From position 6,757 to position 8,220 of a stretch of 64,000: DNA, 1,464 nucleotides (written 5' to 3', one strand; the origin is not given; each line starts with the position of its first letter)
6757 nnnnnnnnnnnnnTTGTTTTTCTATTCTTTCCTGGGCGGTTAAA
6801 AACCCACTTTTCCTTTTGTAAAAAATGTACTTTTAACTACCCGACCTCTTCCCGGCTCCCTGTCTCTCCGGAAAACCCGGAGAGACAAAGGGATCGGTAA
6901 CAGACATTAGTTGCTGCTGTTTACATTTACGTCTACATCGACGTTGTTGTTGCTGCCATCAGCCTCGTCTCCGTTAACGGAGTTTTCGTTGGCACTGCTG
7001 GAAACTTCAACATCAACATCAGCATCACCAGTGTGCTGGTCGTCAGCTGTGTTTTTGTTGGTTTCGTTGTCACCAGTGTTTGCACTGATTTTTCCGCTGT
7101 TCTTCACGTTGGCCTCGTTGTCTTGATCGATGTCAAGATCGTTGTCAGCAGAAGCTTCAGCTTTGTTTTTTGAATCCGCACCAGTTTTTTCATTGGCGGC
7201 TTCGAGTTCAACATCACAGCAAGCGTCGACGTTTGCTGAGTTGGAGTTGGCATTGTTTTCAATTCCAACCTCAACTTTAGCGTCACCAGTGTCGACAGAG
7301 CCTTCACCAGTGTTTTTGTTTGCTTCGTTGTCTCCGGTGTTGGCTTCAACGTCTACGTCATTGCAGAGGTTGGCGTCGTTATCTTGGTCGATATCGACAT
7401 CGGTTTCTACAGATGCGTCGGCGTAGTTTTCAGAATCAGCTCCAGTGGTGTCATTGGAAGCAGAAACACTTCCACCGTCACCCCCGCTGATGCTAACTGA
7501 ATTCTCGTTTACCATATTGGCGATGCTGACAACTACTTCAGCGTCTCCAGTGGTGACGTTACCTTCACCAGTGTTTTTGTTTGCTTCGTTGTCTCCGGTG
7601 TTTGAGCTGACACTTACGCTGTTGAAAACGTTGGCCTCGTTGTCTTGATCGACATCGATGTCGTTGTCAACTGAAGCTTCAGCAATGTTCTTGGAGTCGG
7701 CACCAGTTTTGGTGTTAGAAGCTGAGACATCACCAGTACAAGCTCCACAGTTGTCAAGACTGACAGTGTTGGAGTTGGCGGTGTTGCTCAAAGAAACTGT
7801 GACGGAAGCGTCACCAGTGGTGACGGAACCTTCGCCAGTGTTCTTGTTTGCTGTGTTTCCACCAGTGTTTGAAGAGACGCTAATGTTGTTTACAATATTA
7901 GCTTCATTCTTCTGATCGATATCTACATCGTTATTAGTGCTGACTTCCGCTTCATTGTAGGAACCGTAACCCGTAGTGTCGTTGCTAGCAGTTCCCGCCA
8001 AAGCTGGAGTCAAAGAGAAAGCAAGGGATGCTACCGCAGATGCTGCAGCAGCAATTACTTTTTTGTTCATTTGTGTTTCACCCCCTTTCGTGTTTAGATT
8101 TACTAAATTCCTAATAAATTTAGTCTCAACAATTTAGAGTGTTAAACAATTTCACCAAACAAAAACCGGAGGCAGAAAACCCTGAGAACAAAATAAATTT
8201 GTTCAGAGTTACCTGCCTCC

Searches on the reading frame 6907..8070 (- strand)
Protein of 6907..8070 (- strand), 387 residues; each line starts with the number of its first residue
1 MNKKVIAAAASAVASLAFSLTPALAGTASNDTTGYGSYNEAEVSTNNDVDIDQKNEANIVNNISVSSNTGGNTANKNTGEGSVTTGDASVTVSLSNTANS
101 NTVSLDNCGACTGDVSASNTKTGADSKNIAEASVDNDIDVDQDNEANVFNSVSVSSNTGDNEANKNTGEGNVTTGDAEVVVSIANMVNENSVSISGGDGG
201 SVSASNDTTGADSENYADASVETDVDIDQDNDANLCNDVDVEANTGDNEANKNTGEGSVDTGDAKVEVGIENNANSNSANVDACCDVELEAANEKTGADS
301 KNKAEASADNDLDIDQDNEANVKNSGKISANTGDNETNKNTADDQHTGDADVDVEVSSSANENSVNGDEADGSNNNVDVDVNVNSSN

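Call 10: search_protein_families(library=pfam, proteins=[window:6907-8070:-], max_evalue=0.01)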
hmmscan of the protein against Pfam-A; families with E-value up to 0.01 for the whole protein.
window:6907-8070:- (387 aa): 0 families

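Call 11: search_protein_families(library=ncbifam, proteins=[window:6907-8070:-], max_evalue=0.01)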
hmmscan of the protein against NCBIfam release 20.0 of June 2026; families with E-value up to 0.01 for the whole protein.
window:6907-8070:- (387 aa): 0 families

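Call 12: find_encoding_contigs(protein=window:6907-8070:-, flank=6000, max_places=10)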
Protein window:6907-8070:- (387 aa): no gene with exactly this product is on record in the collection.

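Call 43: find_homologous_proteins(query=window:6907-8070:-, max_evalue=0.00001)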
Query window:6907-8070:- (387 aa): 331 proteins with E <= 0.00001 among 8000 candidates; the best 120 are listed.
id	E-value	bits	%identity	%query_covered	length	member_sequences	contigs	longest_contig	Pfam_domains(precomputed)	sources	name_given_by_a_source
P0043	9.6e-109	382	48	94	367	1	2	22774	-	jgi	jgi:hypothetical protein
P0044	6.3e-84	301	50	93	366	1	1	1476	-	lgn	-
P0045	1.1e-83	300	51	94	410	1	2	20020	-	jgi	jgi:hypothetical protein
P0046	6.3e-77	278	52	94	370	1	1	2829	-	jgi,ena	-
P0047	2.2e-76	276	46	94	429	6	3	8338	-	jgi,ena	-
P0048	2.1e-74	269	45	96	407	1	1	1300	-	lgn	-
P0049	1.1e-73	267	40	94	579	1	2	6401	-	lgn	-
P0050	1.4e-71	260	41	94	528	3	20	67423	-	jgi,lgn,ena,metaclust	metaclust:\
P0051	2.1e-71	259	44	94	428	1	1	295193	-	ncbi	-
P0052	6.9e-71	258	45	93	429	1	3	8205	-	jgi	jgi:hypothetical protein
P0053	1.3e-70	257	44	94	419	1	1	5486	-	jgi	-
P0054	2.1e-70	256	45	94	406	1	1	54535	-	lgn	-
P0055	8.9e-69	251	41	95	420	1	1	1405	-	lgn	-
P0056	1.6e-68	250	37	89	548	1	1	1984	-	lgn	-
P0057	2.8e-68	249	41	87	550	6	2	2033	-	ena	-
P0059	1.0e-66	244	43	81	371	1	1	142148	-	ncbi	ncbi:MAG: hypothetical protein WEA04_01910 [Candidatus Andersenbacteria bacterium]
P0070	7.2e-60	222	46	94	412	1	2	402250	-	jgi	-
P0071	3.1e-59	219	42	93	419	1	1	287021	-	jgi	jgi:hypothetical protein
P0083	6.0e-55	205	39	94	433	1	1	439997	-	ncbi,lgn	-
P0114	4.9e-48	183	38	94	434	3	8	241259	-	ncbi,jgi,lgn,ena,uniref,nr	ncbi:MAG: hypothetical protein US60_C0005G0032 [Microgenomates group bacterium GW2011_GWC1_37_8]|uni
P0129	1.3e-46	178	39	87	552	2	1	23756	-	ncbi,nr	ncbi:MAG: hypothetical protein Q8Q48_00465 [Candidatus Staskawiczbacteria bacterium]|nr:hypothetical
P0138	2.1e-45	174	42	95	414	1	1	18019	-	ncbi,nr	ncbi:MAG: hypothetical protein KBD51_03625 [Candidatus Levybacteria bacterium]|nr:hypothetical prote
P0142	3.5e-45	173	39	94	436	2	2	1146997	-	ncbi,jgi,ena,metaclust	metaclust:\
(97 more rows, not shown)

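Call 44: find_encoding_contigs(protein=P0059, flank=2500, max_places=1)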
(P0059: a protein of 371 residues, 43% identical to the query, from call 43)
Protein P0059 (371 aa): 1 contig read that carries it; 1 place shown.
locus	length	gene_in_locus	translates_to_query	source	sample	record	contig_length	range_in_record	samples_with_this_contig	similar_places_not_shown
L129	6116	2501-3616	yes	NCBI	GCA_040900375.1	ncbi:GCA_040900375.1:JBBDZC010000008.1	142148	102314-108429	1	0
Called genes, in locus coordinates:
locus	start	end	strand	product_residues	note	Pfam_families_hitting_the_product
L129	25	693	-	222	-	PF12389:Peptidase_M73 (weak)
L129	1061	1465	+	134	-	PF14325:DUF4383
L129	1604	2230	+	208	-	-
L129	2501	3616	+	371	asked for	-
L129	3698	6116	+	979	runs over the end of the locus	-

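Call 45: find_encoding_contigs(protein=P0129, flank=2500, max_places=1)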
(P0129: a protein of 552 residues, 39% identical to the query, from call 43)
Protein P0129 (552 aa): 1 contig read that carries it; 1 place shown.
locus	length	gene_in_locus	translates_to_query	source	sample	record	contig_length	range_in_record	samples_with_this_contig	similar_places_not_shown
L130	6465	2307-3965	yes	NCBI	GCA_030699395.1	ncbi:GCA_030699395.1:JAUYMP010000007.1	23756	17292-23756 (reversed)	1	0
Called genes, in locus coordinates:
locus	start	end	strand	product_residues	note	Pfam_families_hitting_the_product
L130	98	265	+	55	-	-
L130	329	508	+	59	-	PF12728:HTH_17 (weak)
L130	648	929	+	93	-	-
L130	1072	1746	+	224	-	-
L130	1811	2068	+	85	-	-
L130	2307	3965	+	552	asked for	-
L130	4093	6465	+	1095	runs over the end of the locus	-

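Call 46: find_encoding_contigs(protein=P0138, flank=2500, max_places=1)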
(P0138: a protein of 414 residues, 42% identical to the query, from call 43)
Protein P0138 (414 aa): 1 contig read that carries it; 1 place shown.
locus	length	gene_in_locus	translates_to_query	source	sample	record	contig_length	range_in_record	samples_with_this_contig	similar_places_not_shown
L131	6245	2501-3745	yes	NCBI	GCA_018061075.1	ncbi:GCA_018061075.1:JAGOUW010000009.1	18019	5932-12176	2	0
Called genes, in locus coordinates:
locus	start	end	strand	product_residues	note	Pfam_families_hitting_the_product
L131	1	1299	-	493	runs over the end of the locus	-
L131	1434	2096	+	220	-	-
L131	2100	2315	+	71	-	PF10055:DUF2292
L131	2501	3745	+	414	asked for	-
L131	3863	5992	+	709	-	-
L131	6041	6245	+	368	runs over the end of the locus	-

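Call 47: find_encoding_contigs(protein=P0114, flank=2500, max_places=1)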
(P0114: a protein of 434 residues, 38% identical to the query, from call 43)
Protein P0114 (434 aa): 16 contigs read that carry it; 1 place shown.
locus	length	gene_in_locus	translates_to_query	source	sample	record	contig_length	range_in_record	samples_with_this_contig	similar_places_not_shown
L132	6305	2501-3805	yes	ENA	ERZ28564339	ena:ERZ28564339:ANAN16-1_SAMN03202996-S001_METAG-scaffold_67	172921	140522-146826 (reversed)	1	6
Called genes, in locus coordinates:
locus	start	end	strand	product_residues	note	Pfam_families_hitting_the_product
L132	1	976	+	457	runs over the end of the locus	PF00082:Peptidase_S8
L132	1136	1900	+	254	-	-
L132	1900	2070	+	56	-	PF10055:DUF2292 (weak)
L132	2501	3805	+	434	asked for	-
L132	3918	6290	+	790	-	-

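Call 59: find_encoding_contigs(protein=P0051, flank=2500, max_places=1)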
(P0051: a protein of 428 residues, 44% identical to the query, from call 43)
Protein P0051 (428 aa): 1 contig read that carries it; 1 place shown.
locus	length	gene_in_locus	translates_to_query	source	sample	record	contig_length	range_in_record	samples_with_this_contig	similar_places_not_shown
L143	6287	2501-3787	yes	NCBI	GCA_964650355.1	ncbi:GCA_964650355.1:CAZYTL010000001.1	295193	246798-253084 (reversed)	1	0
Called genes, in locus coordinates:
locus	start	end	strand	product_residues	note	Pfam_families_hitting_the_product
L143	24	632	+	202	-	PF04203:Sortase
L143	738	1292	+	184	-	-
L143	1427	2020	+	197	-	-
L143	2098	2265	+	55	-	PF10055:DUF2292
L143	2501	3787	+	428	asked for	-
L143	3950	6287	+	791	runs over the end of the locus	-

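Call 60: find_encoding_contigs(protein=P0083, flank=2500, max_places=1)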
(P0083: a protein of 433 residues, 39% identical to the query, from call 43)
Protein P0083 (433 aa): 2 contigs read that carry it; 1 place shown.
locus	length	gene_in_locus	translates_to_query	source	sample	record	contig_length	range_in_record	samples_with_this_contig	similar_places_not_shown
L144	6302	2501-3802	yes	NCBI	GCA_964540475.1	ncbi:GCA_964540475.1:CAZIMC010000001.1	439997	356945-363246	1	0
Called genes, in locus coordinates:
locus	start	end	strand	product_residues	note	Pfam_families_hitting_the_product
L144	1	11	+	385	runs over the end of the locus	PF24568:CC_PcsB (weak), PF01551:Peptidase_M23 (faint)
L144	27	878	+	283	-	-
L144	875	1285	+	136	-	PF04892:VanZ-LLP1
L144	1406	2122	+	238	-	-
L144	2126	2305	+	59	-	PF10055:DUF2292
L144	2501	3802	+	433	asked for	-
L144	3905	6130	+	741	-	-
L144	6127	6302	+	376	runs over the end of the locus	-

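Call 61: find_encoding_contigs(protein=P0070, flank=2500, max_places=1)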
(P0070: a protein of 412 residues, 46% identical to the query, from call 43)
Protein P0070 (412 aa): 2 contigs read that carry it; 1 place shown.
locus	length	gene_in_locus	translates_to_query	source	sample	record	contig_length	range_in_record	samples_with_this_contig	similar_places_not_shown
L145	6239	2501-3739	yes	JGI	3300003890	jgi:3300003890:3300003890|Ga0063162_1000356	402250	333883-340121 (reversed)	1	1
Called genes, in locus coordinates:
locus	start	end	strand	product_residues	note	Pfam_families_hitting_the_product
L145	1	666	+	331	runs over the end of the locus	PF00353:HemolysinCabind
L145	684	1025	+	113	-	-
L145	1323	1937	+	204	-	PF11611:DUF4352 (weak)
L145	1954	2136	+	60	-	PF10055:DUF2292 (weak)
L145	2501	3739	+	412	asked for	-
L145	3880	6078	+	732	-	-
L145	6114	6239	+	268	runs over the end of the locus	-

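Call 62: find_encoding_contigs(protein=P0142, flank=2500, max_places=1)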
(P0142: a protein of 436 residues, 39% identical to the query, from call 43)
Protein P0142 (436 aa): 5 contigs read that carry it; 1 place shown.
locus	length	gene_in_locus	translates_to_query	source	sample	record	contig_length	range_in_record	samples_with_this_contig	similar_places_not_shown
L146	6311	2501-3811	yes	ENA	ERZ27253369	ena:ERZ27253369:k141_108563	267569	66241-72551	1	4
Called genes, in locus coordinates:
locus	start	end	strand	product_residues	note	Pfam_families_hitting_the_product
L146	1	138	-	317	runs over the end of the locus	PF01266:DAO (faint), PF07992:Pyr_redox_2, PF13738:Pyr_redox_3, PF00070:Pyr_redox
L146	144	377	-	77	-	-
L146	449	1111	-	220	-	PF01569:PAP2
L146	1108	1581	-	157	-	PF01467:CTP_transf_like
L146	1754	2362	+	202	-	-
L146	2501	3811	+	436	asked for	-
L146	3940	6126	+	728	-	-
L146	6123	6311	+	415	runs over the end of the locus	-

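Call 63: find_encoding_contigs(protein=P0071, flank=2500, max_places=1)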
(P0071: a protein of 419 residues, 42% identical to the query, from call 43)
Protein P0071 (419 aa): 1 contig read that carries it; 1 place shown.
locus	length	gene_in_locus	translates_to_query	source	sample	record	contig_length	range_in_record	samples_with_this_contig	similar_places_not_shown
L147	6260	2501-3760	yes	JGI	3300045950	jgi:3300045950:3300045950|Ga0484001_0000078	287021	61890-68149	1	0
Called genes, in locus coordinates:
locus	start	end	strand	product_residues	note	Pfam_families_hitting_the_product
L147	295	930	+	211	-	-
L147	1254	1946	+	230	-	-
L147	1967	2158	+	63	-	PF10055:DUF2292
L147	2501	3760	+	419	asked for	-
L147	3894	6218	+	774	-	-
